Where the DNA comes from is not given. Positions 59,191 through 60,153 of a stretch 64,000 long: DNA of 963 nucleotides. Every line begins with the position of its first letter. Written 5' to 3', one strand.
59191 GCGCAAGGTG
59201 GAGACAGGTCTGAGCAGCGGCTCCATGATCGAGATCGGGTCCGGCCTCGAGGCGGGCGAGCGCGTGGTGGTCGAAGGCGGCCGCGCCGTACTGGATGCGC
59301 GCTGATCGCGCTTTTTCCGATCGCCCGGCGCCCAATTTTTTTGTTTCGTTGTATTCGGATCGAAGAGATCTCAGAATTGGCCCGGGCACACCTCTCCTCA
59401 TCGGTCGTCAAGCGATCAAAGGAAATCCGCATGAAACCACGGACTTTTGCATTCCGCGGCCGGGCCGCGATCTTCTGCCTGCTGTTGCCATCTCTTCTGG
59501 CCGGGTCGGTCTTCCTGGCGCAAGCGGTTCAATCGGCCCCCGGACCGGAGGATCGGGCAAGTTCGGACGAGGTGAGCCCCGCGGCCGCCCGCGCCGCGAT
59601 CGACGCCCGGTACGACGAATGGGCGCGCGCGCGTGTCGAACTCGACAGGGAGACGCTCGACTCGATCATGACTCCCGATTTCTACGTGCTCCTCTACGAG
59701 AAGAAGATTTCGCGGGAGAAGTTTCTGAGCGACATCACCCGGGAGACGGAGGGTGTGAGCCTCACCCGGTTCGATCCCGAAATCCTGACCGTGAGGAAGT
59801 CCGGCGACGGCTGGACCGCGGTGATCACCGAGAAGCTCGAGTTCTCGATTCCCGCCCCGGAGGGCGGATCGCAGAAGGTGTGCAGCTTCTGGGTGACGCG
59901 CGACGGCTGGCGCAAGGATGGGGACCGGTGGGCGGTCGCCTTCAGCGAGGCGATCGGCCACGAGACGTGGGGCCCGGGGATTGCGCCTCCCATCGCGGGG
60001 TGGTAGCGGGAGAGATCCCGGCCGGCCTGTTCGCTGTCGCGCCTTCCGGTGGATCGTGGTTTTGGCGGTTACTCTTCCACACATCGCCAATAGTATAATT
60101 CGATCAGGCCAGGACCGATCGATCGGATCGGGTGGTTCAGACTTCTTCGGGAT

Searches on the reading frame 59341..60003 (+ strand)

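Call 31: search_protein_families(library=pfam, proteins=[window:59341-60003:+], max_evalue=0.00001)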
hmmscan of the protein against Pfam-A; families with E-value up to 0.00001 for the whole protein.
window:59341-60003:+ (221 aa): 1 family
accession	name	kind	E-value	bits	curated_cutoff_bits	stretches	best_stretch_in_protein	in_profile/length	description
PF14534.12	DUF4440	-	1.7e-06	28.9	25.2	1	87-198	1-106/107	Domain of unknown function (DUF4440)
